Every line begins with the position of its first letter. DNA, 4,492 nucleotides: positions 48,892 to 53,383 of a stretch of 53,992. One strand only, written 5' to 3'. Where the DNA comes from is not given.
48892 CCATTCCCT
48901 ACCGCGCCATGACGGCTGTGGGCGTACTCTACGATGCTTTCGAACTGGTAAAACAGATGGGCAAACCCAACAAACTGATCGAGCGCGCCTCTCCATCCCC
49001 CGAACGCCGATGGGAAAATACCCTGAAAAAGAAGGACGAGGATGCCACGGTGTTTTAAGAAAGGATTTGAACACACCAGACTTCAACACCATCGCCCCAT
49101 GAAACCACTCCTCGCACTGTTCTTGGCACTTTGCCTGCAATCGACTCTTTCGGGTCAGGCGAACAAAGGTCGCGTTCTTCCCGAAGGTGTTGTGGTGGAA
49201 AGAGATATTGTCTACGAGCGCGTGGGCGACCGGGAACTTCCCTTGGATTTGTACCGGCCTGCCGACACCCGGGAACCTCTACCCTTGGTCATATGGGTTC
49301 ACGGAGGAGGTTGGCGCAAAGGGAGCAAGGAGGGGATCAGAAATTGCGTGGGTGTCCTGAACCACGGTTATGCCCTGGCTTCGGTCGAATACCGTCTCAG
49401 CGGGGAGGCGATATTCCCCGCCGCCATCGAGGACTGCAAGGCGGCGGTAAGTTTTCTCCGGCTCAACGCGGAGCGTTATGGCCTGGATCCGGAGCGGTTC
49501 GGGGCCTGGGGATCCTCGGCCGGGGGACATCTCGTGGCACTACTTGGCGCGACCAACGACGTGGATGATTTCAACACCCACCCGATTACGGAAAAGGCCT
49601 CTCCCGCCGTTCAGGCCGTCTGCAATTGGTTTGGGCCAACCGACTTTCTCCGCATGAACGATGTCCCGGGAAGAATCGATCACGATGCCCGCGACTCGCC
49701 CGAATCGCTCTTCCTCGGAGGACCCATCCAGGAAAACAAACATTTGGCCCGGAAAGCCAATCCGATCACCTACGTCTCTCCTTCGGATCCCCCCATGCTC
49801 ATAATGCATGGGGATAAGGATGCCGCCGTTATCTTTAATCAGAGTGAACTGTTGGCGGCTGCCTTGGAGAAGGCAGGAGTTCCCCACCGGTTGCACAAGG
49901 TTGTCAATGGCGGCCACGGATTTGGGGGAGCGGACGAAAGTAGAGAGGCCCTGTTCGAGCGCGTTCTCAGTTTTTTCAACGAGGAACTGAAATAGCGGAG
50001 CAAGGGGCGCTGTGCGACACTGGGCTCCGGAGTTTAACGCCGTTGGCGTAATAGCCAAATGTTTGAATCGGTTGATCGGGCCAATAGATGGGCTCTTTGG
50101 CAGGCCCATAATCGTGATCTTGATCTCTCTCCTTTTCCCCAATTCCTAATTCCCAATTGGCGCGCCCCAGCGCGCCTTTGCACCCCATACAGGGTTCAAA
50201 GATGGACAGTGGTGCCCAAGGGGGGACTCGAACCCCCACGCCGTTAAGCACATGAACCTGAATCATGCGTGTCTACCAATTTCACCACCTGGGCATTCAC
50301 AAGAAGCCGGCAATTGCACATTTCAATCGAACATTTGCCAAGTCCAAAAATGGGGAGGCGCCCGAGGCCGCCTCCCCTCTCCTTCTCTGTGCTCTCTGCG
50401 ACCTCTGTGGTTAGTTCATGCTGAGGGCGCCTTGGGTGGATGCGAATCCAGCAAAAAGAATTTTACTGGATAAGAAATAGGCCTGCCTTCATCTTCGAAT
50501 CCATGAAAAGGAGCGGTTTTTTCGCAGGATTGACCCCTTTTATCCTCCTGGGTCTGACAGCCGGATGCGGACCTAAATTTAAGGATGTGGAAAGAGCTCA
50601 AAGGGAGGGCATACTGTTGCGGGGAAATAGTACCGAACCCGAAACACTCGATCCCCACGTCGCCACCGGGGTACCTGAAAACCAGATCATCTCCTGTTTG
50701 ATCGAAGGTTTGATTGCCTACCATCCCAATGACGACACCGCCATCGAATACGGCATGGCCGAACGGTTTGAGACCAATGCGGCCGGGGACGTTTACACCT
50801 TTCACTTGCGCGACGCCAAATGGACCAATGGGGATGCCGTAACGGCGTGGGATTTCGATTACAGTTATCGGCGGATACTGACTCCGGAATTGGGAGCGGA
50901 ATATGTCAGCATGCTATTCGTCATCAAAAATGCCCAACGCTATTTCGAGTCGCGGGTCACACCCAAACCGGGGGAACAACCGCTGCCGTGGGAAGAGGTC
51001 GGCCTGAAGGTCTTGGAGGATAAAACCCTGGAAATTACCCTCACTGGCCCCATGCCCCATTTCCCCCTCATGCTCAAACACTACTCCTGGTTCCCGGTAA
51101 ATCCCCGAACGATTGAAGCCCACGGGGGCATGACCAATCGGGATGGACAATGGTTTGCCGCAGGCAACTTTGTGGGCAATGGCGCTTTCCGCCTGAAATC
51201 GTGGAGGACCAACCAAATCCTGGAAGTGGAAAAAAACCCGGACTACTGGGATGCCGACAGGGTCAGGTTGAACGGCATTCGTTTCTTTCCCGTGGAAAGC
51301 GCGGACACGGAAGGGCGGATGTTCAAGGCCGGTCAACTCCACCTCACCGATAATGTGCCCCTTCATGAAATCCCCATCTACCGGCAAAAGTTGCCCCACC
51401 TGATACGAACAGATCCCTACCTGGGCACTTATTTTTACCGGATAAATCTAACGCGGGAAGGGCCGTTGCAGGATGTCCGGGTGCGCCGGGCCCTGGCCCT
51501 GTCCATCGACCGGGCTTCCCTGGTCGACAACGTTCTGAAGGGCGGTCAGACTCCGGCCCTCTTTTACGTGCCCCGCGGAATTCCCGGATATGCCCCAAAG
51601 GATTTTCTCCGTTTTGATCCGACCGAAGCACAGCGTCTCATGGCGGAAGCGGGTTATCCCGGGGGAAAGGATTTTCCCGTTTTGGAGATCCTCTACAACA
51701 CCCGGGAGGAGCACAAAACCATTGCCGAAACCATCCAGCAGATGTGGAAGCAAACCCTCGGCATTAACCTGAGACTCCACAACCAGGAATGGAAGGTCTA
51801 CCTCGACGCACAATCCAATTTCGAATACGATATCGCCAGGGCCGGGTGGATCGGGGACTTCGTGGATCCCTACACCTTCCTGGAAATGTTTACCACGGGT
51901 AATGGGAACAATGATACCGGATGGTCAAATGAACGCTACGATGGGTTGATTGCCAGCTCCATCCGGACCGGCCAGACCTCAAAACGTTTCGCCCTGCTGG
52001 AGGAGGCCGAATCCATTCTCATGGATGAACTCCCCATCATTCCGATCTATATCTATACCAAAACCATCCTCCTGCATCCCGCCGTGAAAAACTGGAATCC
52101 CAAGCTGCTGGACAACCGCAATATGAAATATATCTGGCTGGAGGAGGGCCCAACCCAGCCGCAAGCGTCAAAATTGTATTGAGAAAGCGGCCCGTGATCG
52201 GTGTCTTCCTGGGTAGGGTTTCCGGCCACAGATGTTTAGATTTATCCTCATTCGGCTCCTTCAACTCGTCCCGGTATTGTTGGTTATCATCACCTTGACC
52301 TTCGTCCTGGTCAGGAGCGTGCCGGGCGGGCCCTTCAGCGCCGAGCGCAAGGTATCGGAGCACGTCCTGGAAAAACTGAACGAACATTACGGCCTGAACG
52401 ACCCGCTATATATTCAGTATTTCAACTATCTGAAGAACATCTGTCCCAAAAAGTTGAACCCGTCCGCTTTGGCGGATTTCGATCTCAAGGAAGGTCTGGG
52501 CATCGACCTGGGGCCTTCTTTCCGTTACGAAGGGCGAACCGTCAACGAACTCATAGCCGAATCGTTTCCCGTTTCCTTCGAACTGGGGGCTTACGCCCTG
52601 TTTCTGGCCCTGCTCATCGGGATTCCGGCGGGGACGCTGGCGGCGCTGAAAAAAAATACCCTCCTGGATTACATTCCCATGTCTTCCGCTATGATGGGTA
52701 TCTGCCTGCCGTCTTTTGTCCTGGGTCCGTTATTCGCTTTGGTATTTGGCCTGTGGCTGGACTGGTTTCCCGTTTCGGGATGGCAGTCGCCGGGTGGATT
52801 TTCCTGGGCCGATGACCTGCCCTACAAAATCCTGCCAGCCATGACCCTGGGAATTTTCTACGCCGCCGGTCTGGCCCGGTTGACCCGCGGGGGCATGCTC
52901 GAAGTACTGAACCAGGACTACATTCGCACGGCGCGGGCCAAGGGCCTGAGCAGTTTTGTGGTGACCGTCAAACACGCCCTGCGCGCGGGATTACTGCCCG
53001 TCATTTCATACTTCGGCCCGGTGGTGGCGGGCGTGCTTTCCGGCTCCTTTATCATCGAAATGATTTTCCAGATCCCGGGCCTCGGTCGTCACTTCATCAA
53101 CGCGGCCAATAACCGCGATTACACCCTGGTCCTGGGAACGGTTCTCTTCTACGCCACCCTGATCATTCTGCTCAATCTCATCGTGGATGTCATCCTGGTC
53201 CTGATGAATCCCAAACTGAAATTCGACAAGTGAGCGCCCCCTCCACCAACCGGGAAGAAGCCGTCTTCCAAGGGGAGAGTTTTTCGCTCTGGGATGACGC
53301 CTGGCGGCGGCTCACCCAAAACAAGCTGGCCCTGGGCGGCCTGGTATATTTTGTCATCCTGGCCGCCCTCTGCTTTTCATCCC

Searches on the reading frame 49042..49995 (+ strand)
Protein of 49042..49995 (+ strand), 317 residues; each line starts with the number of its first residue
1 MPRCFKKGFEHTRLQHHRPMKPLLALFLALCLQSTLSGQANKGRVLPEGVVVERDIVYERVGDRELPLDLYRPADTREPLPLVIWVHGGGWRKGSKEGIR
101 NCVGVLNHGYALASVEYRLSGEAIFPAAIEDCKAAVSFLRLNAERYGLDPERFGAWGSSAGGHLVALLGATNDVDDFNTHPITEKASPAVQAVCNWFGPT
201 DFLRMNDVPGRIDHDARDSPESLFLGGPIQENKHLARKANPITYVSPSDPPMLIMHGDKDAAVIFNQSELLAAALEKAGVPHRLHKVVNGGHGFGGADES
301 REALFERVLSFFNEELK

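Call 22: search_protein_families(library=pfam, proteins=[window:49042-49995:+])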
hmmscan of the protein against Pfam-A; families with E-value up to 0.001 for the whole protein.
window:49042-49995:+ (317 aa): 5 families
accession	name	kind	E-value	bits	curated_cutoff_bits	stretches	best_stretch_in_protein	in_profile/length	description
PF20434.5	BD-FAE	-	6.6e-69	232.1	26.8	1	68-275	1-215/215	BD-FAE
PF07859.19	Abhydrolase_3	-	1.1e-19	71.5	25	1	83-294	1-208/210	alpha/beta hydrolase fold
PF00326.27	Peptidase_S9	-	2.3e-19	70.2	22.6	1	228-316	120-210/213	Prolyl oligopeptidase family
PF00135.34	COesterase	-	6.5e-08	32.4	27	1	66-175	86-207/515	Carboxylesterase family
PF01738.24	DLH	-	3.2e-06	27.3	21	1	240-314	134-215/217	Dienelactone hydrolase family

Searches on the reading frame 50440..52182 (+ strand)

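Call 22: search_protein_families(library=pfam, proteins=[window:50440-52182:+])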
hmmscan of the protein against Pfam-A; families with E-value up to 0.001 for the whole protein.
window:50440-52182:+ (580 aa): 1 family
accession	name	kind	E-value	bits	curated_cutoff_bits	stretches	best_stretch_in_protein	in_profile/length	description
PF00496.27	SBP_bac_5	-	1.4e-87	294.7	32.4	1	102-491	2-367/368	Bacterial extracellular solute-binding proteins, family 5 Middle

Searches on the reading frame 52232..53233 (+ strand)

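Call 30: search_protein_families(library=ncbifam, proteins=[window:52232-53233:+])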
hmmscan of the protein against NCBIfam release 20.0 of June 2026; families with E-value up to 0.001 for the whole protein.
window:52232-53233:+ (333 aa): 17 families
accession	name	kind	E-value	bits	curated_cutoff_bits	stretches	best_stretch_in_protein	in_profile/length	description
NF007008.0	PRK09471.1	equivalog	5.4e-101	338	388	1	1-331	1-306/306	oligopeptide ABC transporter permease OppB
NF045471.1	Opp3B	equivalog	4e-84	282.6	480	1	1-331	1-304/308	oligopeptide ABC transporter permease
NF045470.1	Opp2B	equivalog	6.4e-77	258.7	350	1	8-330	1-300/300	nickel ABC transporter permease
NF045472.1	Opp4B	equivalog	4.5e-64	216.7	450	1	1-330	1-319/319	oligopeptide ABC transporter permease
TIGR02789.1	nickel_nikB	equivalog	5e-62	210.1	447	1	1-330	1-307/314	nickel ABC transporter permease subunit NikB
NF011661.0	PRK15081.1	equivalog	1.8e-59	201.7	463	1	1-331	1-305/306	glutathione ABC transporter permease GsiC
NF008161.0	PRK10914.1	equivalog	3.1e-58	197.5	590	2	192-332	198-338/339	dipeptide ABC transporter permease DppB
NF045469.1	Opp1B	equivalog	7.2e-58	196.5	380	1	1-330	1-307/307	nickel/cobalt ABC transporter permease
NF007677.0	PRK10352.1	equivalog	2.1e-48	165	433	1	1-330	1-307/314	nickel ABC transporter permease subunit NikB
NF011690.0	PRK15110.1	equivalog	7.2e-37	127.5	432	2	198-327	182-311/321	putrescine export ABC transporter permease SapB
NF043081.1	MMSYN1_0165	equivalog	2.8e-36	125.3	350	1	36-332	83-387/388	oligopeptide ABC transporter permease OppB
NF011712.0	PRK15133.1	subfamily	1.5e-35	122.8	445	1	40-332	80-362/364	microcin C ABC transporter permease YejB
NF045474.1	Opp2C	equivalog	4.5e-07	29.7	300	0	212-258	115-161/236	nickel transporter permease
NF045476.1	Opp4C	equivalog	1e-05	25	350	1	114-259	78-200/278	oligopeptide ABC transporter permease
TIGR02790.1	nickel_nikC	equivalog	5e-05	23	358.45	0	213-258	138-183/258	nickel ABC transporter permease subunit NikC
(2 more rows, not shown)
